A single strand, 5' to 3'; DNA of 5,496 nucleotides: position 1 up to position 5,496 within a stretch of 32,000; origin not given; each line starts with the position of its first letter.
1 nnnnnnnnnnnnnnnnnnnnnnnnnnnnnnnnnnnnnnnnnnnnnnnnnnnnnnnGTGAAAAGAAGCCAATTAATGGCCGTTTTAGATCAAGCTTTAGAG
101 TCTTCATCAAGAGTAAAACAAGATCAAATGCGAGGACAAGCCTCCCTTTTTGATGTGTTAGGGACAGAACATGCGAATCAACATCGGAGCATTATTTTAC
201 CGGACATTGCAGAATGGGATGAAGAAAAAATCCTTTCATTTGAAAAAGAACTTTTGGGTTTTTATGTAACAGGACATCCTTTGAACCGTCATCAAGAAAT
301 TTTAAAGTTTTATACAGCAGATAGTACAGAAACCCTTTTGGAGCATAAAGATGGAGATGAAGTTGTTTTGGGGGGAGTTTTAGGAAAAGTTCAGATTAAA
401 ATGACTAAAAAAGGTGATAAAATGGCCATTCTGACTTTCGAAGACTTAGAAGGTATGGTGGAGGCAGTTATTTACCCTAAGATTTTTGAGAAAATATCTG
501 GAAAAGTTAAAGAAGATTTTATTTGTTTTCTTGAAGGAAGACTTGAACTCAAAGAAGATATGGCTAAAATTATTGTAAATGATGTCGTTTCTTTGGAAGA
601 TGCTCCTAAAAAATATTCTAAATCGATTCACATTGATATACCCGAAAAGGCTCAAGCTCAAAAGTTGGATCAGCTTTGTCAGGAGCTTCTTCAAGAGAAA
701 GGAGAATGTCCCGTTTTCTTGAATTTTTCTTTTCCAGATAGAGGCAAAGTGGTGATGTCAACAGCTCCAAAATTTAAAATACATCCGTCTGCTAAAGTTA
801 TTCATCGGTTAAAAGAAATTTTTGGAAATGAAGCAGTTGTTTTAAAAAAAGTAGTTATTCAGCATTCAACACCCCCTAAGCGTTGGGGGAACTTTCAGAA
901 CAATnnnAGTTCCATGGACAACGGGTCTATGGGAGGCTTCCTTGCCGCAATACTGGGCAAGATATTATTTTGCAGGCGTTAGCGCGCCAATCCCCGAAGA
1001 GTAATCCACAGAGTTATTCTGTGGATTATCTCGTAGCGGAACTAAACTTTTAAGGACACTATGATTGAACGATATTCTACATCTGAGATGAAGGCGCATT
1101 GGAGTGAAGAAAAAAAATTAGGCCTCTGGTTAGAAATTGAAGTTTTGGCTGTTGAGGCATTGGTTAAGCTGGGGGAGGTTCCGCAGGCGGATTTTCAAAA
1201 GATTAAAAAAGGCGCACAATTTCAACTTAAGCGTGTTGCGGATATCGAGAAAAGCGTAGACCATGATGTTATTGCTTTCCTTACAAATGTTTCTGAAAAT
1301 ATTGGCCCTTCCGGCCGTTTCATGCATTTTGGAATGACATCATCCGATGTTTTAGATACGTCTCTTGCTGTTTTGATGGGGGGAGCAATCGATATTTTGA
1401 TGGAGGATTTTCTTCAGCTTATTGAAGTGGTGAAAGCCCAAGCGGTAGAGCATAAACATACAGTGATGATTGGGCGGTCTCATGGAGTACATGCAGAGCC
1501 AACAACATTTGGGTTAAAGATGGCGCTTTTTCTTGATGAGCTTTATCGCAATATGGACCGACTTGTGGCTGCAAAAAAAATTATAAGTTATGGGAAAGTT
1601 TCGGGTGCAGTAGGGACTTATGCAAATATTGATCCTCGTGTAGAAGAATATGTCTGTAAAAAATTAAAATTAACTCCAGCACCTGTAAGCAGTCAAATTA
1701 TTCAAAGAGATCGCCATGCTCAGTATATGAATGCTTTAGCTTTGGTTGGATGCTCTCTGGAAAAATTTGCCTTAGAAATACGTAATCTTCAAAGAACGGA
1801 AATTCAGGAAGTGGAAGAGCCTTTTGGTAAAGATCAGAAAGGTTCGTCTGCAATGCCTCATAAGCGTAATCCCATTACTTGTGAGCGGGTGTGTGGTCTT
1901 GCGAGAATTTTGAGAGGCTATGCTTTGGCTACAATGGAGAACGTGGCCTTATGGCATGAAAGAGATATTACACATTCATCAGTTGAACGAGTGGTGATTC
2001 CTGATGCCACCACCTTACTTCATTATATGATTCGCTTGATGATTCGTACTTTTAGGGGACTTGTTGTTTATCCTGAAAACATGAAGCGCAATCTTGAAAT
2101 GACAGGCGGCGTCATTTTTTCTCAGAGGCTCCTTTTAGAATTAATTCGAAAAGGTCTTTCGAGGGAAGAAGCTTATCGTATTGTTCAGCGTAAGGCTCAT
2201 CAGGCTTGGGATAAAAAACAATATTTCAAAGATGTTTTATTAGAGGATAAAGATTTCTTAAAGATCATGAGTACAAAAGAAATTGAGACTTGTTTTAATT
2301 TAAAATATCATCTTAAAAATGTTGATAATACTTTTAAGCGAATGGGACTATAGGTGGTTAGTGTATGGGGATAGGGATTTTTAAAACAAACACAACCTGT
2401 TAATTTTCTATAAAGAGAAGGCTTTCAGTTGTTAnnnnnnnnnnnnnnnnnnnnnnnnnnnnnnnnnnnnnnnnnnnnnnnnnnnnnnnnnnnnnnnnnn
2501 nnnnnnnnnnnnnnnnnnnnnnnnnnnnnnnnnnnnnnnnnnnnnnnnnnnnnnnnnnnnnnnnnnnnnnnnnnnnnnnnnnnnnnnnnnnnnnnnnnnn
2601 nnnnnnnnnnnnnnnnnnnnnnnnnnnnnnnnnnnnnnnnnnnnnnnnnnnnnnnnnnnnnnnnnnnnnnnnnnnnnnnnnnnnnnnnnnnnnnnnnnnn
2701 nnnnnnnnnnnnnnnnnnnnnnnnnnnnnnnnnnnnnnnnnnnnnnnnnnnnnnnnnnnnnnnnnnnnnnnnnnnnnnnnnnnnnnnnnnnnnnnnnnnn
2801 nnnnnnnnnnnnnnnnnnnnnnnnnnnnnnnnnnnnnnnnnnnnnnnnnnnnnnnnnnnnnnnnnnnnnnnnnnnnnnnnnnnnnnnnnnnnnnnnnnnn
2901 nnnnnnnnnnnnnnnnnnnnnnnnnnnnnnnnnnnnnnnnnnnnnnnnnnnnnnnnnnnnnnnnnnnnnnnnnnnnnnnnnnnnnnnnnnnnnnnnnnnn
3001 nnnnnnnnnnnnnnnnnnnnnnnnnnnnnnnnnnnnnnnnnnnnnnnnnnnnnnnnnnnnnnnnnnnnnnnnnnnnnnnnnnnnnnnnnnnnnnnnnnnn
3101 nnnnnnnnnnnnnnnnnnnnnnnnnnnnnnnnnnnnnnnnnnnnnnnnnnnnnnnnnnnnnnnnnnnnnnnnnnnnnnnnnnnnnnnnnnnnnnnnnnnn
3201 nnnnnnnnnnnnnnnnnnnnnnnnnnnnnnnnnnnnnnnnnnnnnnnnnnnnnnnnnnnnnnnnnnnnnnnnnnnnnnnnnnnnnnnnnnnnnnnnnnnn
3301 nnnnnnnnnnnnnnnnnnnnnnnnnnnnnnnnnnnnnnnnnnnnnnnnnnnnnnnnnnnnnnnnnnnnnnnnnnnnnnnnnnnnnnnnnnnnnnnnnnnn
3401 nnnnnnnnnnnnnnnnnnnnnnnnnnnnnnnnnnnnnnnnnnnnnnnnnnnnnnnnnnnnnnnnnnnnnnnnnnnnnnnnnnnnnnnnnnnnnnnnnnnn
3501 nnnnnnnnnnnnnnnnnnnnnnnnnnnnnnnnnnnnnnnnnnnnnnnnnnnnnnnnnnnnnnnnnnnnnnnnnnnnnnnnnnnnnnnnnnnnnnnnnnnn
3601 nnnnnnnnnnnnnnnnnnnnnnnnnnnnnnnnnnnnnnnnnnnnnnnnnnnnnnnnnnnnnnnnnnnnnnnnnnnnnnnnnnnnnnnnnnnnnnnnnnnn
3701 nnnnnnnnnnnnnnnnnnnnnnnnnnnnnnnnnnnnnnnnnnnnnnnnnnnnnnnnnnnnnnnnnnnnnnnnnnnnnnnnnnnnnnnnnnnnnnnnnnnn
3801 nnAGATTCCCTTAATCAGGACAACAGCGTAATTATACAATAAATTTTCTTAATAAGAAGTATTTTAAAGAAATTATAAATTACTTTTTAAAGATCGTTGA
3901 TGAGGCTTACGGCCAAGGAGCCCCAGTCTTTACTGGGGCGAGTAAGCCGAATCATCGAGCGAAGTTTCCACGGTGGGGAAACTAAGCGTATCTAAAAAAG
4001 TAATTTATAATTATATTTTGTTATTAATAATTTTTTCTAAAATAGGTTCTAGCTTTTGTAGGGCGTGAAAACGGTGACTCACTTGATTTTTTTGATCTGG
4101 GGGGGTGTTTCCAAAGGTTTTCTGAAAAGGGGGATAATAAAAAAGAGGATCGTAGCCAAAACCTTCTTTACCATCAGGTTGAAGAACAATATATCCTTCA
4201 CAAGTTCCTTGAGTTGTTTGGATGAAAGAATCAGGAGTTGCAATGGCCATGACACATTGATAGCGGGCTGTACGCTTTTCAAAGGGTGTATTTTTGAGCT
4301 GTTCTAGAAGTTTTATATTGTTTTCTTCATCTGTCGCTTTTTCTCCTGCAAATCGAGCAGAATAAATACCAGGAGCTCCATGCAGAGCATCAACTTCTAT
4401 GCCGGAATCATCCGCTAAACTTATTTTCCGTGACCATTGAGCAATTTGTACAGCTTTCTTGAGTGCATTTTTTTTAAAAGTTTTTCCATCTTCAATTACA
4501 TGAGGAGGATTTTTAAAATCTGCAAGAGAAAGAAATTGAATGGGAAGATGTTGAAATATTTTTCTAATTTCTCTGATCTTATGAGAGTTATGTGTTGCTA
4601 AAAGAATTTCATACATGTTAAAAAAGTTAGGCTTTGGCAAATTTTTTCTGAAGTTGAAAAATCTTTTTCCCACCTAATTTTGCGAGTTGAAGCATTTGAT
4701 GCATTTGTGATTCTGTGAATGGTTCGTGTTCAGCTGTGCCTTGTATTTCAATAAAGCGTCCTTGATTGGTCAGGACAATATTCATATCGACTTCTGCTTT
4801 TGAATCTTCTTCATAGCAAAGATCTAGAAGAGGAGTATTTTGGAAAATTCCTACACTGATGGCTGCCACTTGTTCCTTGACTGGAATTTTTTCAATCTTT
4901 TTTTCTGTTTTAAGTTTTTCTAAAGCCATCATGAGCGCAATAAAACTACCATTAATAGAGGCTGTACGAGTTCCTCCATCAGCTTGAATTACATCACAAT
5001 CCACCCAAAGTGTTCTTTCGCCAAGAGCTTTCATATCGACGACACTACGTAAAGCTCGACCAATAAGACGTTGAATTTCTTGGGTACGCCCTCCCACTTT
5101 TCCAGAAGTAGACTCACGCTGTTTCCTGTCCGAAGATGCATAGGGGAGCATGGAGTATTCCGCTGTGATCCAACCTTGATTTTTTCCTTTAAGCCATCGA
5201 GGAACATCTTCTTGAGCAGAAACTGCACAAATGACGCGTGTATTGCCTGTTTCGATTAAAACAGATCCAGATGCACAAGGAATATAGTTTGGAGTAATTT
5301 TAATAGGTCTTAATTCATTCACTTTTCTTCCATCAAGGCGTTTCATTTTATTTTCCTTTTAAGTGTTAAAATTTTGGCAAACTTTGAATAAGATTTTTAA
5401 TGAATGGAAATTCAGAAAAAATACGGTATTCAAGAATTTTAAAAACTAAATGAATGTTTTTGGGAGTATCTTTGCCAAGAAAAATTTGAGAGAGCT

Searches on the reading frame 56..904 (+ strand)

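Call 10: search_protein_families(library=pfam, proteins=[window:56-904:+], max_evalue=0.001)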
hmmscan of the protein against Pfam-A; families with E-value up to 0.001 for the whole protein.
window:56-904:+ (283 aa): 1 family
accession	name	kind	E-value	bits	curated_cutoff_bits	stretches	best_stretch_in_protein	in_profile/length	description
PF01336.31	tRNA_anti-codon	-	5e-06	26.8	27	1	113-177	11-72/75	OB-fold nucleic acid binding domain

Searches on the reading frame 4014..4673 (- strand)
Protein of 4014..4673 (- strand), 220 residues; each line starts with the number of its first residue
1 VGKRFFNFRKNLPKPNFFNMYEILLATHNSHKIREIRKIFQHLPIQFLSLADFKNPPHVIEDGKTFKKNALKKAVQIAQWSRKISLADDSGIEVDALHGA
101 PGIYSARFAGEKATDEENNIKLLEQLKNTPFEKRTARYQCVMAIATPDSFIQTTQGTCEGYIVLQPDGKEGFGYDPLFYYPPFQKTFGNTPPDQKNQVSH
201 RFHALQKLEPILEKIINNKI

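Call 10: search_protein_families(library=pfam, proteins=[window:4014-4673:-], max_evalue=0.001)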
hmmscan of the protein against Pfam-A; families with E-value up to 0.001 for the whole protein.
window:4014-4673:- (220 aa): 1 family
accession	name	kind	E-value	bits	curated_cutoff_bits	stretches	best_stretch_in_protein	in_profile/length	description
PF01725.21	Ham1p_like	-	2.4e-64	217.1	22.5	1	23-209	1-184/186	Ham1 family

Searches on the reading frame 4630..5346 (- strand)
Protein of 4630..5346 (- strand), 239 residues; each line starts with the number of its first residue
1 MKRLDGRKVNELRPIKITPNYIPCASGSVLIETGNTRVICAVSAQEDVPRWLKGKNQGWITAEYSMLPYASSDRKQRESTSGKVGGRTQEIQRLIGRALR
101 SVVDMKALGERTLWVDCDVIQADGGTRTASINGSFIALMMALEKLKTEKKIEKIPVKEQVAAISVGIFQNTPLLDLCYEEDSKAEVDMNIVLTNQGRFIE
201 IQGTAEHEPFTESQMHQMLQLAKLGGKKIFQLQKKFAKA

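Call 10: search_protein_families(library=pfam, proteins=[window:4630-5346:-], max_evalue=0.001)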
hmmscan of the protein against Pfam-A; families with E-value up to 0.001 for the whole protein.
window:4630-5346:- (239 aa): 2 families
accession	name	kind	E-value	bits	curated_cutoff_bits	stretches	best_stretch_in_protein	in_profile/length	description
PF01138.27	RNase_PH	-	2.9e-30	105.8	25.5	1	11-141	1-127/130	3' exoribonuclease family, domain 1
PF03725.20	RNase_PH_C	-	4.7e-13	49.3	20.8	1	160-223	3-65/67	3' exoribonuclease family, domain 2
